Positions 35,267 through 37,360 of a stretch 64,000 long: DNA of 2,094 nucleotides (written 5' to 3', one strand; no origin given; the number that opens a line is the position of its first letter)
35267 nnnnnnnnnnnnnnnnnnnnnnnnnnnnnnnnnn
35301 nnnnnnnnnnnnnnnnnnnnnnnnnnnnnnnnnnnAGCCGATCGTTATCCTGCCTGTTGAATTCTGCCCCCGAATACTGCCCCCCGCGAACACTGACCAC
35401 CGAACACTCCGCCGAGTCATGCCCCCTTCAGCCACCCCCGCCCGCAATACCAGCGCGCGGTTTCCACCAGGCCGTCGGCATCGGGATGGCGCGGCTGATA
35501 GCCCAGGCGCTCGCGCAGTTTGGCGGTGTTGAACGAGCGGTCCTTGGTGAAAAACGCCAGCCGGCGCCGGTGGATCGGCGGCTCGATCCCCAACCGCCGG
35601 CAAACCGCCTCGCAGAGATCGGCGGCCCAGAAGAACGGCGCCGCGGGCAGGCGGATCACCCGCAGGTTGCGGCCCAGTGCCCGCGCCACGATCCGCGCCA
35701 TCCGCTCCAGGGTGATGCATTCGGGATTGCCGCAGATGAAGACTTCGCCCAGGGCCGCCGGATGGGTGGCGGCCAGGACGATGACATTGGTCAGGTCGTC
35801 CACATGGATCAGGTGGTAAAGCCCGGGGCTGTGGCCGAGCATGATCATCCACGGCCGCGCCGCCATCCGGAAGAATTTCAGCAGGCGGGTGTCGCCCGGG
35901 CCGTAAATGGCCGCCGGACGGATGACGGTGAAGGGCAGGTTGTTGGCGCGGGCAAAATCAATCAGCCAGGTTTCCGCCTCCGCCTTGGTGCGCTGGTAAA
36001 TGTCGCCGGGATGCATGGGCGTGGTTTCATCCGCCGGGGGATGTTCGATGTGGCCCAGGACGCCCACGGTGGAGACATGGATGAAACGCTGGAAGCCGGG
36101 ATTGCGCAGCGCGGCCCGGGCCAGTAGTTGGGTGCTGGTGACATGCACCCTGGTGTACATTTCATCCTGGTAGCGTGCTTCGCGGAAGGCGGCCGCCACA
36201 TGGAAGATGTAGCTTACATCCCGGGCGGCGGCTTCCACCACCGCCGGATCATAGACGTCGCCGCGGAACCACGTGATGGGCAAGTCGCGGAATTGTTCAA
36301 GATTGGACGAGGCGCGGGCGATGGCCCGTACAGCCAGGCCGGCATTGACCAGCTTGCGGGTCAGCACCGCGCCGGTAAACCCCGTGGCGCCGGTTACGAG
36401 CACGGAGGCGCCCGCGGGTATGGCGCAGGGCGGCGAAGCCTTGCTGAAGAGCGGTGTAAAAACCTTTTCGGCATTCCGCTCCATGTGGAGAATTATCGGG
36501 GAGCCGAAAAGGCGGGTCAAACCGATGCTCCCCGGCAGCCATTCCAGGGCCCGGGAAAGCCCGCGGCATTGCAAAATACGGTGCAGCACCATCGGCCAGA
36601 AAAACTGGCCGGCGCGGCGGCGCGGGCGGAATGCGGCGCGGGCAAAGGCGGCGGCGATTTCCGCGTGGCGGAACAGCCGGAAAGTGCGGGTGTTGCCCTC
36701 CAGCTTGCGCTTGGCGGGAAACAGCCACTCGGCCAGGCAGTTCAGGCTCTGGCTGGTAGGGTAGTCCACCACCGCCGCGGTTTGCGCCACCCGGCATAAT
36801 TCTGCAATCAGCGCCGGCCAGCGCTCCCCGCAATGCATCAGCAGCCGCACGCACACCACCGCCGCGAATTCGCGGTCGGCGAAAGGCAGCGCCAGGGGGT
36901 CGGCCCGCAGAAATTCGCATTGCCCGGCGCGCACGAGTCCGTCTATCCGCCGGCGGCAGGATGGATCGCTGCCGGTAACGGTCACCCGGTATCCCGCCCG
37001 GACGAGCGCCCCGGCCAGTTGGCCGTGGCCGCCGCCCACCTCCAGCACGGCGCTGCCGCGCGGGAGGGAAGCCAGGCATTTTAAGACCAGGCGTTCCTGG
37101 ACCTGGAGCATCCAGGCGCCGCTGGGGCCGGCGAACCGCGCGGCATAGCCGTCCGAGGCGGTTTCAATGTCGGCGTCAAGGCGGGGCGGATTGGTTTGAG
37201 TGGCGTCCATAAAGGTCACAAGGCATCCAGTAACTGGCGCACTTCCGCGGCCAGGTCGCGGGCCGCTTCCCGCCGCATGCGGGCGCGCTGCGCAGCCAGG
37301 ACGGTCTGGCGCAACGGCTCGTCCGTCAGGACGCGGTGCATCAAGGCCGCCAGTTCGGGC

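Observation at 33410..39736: Envelope glycosylation cluster: DUF368(PopT-like) – hypothetical – GT4 – methyltransferase::epimerase fusion – ArnT/PMT-like GT39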

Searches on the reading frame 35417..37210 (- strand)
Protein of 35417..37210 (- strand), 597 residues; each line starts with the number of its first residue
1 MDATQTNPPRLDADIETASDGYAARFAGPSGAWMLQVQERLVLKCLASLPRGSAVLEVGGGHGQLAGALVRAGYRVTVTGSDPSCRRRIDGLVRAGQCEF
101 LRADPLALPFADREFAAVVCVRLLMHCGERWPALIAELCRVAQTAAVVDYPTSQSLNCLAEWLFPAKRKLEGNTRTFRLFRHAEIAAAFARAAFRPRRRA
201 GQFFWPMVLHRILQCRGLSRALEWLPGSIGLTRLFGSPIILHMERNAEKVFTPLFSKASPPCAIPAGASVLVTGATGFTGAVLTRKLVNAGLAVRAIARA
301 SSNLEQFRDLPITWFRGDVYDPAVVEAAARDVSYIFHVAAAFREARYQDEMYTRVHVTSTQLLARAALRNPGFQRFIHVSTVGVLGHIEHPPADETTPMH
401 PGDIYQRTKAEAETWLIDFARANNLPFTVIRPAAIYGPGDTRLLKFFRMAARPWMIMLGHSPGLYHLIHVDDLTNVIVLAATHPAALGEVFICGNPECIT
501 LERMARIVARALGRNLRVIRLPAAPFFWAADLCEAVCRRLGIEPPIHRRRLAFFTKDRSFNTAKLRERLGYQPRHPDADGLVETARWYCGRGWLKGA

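Call 4: search_protein_families(library=pfam, max_evalue=0.01, proteins=[window:35420-37210:-])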
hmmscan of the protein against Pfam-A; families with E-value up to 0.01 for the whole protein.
seq(597 aa): 12 families
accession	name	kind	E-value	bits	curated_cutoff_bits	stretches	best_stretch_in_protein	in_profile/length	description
PF01370.27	Epimerase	-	3e-34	118.9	20.9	1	270-492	1-238/240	NAD dependent epimerase/dehydratase family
PF01073.25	3Beta_HSD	-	3.7e-24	85.7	22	1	271-517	1-273/280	3-beta hydroxysteroid dehydrogenase/isomerase family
PF16363.11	GDP_Man_Dehyd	-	1.4e-18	67.9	27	1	271-515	1-269/332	GDP-mannose 4,6 dehydratase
PF13460.12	NAD_binding_10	-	7.6e-17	62.2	27.2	1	274-437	1-148/184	NAD(P)H-binding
PF07993.18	NAD_binding_4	-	1.2e-14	54.5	20.1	1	272-442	1-214/258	Male sterility protein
PF05368.20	NmrA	-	3.9e-13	50.1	27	1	269-380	4-106/298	NmrA-like family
PF04321.23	RmlD_sub_bind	-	7.1e-12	45.4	27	1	270-448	3-164/287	RmlD substrate binding domain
PF13649.12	Methyltransf_25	-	1e-11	45.8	27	1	55-142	1-93/97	Methyltransferase domain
PF08241.18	Methyltransf_11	-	4.2e-10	40.6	21.2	1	56-143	1-88/95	Methyltransferase domain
PF13489.12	Methyltransf_23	-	3.1e-09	37.2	27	1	40-194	11-159/164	Methyltransferase domain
PF08242.18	Methyltransf_12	-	0.00061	20.9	30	0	56-137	1-87/98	Methyltransferase domain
PF02719.21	Polysacc_synt_2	-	0.00066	19.4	20.2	1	270-381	1-128/293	Polysaccharide biosynthesis protein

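Call 5: search_protein_families(library=ncbifam, max_evalue=1, proteins=[window:35417-37210:-])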
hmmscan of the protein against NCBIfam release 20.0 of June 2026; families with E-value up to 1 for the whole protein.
window:35417-37210:- (597 aa): 62 families (the best 25 are shown)
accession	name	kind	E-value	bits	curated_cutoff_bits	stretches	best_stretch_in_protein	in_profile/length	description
TIGR03466.1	HpnA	hypoth_equivalog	3.6e-44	151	367.65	1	269-591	2-324/327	hopanoid-associated sugar epimerase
TIGR04180.1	EDH_00030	hypoth_equivalog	1.3e-26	93.3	475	1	270-518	1-262/297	NAD-dependent 4,6-dehydratase LegB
NF042423.1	oxyalk_red_Shew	equivalog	8.7e-25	87.5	580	1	269-574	10-321/331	2-alkyl-3-oxoalkanoate reductase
NF042422.1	oxyalk_red_OleD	equivalog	4.7e-23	82.1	580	1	270-585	3-325/329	2-alkyl-3-oxoalkanoate reductase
TIGR01181.1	dTDP_gluc_dehyt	equivalog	5.8e-21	74.9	365.1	1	270-592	2-315/321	dTDP-glucose 4,6-dehydratase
NF052578.1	StrlDmthSdmBMthl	equivalog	5.8e-20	72.3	600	1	270-492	3-226/328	sterol demethylase protein SdmB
TIGR01746.1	Thioester-redct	subfamily_domain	4.1e-17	62.5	213.35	2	327-518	84-286/371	thioester reductase domain-containing protein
TIGR01777.1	yfcH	hypoth_equivalog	2.3e-13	50.4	207.35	1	270-523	1-251/292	TIGR01777 family oxidoreductase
TIGR01179.1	galE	equivalog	5.4e-13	48.5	262.3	1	270-431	2-172/332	UDP-glucose 4-epimerase GalE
NF043036.1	ErythonDh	equivalog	1e-11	44.6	325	1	270-431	3-175/321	D-erythronate dehydrogenase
NF005539.0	PRK07201.1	equivalog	6e-11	41.8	549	1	270-514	3-268/657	SDR family oxidoreductase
TIGR02197.1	heptose_epim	equivalog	6.3e-09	35.4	274.6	1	270-514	1-262/316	ADP-glyceromanno-heptose 6-epimerase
TIGR01214.1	rmlD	equivalog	1.2e-08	34.5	224.05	1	270-441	2-156/285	dTDP-4-dehydrorhamnose reductase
NF045825.1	FAmtase_mtf2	equivalog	2e-07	30.5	400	1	51-162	58-170/248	fatty-acid O-methyltransferase Mtf2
NF050030.1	thlkprotThyD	equivalog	9e-07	28.4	400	1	270-514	3-252/305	thylakoid membrane protein ThyD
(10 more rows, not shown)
